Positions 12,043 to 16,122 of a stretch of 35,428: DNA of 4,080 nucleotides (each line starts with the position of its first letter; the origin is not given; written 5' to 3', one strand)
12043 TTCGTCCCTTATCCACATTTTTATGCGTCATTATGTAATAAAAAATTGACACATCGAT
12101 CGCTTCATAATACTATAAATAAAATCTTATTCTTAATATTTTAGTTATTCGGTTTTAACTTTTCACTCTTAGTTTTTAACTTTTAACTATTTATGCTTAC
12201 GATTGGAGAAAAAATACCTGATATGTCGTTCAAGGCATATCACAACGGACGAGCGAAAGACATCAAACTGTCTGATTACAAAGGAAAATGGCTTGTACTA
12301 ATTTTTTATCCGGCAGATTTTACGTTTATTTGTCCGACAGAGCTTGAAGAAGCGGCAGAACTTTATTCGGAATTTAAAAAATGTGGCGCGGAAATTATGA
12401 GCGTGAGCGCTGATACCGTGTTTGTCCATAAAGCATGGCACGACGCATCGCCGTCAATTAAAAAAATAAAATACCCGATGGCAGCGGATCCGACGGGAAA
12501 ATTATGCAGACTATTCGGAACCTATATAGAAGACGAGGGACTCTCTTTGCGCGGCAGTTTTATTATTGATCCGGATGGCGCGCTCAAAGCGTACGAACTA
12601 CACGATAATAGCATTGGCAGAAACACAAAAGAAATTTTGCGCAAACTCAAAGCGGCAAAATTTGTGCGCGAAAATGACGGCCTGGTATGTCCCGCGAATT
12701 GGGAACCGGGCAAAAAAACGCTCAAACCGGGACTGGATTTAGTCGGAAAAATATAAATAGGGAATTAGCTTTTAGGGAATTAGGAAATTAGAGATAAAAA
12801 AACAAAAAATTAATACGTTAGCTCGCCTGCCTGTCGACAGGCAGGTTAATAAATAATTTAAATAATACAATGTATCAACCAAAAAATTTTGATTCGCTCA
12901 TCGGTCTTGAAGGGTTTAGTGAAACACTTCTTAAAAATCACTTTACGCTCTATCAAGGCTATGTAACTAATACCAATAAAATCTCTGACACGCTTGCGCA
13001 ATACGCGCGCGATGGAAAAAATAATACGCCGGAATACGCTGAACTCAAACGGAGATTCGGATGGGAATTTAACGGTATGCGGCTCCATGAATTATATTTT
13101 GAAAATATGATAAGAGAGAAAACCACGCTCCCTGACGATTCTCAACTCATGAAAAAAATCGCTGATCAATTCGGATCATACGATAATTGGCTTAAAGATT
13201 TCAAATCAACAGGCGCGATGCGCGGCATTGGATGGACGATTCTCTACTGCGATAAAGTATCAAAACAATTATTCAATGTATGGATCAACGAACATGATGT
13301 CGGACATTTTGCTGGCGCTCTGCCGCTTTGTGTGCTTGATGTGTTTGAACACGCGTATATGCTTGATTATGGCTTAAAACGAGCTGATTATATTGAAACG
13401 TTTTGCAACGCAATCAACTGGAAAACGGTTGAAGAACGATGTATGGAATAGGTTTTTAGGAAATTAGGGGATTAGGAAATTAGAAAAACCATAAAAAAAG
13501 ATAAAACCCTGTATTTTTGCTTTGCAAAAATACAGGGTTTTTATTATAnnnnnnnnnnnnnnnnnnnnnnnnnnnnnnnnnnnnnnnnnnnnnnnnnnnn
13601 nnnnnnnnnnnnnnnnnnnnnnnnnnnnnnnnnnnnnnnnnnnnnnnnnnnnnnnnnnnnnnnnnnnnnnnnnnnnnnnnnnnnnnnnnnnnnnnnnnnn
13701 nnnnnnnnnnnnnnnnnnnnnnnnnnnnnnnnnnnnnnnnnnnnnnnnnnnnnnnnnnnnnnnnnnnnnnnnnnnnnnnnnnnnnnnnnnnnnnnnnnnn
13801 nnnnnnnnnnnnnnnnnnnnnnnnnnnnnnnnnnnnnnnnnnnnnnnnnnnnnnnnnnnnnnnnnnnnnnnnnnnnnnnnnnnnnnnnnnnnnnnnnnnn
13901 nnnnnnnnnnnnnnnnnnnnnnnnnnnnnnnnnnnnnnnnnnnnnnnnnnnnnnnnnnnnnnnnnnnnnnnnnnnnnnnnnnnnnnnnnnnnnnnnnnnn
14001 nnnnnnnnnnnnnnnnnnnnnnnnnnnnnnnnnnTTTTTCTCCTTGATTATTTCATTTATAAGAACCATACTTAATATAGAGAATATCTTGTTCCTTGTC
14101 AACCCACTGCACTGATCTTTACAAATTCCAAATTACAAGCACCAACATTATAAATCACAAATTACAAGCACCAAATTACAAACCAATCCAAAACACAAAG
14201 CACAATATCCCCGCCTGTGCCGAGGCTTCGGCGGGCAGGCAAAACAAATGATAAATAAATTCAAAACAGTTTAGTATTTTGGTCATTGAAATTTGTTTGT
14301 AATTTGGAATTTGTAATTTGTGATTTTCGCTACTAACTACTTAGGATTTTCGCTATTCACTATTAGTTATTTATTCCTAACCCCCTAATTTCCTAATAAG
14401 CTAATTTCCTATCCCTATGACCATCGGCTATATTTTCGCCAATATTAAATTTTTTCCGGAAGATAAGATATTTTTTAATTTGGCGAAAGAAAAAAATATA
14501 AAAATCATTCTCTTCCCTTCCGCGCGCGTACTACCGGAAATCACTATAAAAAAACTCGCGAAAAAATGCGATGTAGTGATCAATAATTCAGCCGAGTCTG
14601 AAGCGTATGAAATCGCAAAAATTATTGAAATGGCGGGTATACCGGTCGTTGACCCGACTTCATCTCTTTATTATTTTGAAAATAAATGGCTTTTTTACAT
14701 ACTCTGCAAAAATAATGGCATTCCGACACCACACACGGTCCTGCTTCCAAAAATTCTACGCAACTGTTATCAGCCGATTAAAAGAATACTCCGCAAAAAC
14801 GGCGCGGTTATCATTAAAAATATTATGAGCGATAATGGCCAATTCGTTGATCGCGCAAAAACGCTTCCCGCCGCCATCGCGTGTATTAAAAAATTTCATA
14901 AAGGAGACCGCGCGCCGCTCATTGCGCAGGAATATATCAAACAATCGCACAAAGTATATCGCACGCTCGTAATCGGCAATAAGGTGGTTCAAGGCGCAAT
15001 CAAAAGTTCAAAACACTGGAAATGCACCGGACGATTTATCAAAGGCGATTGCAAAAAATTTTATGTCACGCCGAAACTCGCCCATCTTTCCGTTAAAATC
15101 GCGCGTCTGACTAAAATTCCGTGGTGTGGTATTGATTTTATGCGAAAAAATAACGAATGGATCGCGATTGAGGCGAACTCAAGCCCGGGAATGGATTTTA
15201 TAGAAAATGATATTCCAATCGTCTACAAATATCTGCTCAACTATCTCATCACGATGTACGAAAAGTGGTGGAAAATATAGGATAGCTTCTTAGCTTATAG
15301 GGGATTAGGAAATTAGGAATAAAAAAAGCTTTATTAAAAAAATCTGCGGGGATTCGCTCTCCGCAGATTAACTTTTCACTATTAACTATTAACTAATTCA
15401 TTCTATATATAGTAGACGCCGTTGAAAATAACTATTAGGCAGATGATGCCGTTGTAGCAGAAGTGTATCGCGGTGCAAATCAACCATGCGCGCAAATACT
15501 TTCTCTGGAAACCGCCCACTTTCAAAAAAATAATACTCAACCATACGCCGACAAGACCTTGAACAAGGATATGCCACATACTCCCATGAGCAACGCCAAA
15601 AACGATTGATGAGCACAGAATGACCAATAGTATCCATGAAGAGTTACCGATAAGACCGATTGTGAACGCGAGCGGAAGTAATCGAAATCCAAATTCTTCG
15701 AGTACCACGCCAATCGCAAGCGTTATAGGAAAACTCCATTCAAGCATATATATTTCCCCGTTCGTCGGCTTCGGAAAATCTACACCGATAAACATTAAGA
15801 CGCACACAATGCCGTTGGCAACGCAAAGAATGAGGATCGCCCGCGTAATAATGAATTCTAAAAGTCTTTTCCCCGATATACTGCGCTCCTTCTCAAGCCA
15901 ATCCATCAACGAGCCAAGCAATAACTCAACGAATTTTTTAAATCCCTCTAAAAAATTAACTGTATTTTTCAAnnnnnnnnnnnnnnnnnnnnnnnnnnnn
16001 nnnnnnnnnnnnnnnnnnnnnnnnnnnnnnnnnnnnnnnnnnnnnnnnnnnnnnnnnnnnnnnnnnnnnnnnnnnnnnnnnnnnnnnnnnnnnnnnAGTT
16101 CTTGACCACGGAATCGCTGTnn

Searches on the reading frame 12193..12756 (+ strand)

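Call 34: search_protein_families(library=pfam, proteins=[window:12193-12756:+], max_evalue=0.001)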
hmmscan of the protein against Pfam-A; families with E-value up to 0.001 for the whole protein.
window:12193-12756:+ (187 aa): 3 families
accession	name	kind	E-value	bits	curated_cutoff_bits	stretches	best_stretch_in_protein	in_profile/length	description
PF00578.27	AhpC-TSA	-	1.9e-37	128.4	26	1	4-132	1-122/124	AhpC/TSA family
PF08534.16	Redoxin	-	2.5e-17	63.5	26.6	1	5-142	3-139/148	Redoxin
PF10417.14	1-cysPrx_C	-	7.6e-07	29.4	21.1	1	156-179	3-29/41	C-terminal domain of 1-Cys peroxiredoxin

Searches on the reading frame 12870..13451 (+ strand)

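Call 34: search_protein_families(library=pfam, proteins=[window:12870-13451:+], max_evalue=0.001)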
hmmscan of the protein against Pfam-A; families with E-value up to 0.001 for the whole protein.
window:12870-13451:+ (193 aa): 2 families
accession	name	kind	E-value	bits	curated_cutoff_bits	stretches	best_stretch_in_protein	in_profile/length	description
PF02777.23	Sod_Fe_C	-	1.1e-27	96.5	20.9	1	91-190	3-102/102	Iron/manganese superoxide dismutases, C-terminal domain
PF00081.27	Sod_Fe_N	-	0.00027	21.8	27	1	20-80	22-81/82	Iron/manganese superoxide dismutases, alpha-hairpin domain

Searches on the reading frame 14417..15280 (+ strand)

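Call 34: search_protein_families(library=pfam, proteins=[window:14417-15280:+], max_evalue=0.001)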
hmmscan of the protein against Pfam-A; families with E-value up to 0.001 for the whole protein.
window:14417-15280:+ (287 aa): 3 families
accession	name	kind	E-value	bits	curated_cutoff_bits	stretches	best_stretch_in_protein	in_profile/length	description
PF08443.16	RimK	-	2e-18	67.1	21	1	89-268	3-178/188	RimK-like ATP-grasp domain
PF14397.11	ATPgrasp_ST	-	0.00014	21.6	31.4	0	79-142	11-74/278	Sugar-transfer associated ATP-grasp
PF02655.19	ATP-grasp_3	-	0.00053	20.5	23.2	0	88-255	2-155/160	ATP-grasp domain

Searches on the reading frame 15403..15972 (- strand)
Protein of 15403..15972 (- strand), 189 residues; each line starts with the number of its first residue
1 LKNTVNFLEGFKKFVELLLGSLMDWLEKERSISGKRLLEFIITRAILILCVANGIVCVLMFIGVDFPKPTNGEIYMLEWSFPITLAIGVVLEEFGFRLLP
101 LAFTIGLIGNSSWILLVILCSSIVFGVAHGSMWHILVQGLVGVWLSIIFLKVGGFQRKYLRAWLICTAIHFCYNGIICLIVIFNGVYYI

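Call 34: search_protein_families(library=pfam, proteins=[window:15403-15972:-], max_evalue=0.001)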
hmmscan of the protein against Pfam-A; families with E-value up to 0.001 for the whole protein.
window:15403-15972:- (189 aa): 1 family
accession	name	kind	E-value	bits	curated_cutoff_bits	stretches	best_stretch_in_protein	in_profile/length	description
PF02517.21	Rce1-like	-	2.1e-06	28.4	22.4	1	79-175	6-92/93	Type II CAAX prenyl endopeptidase Rce1-like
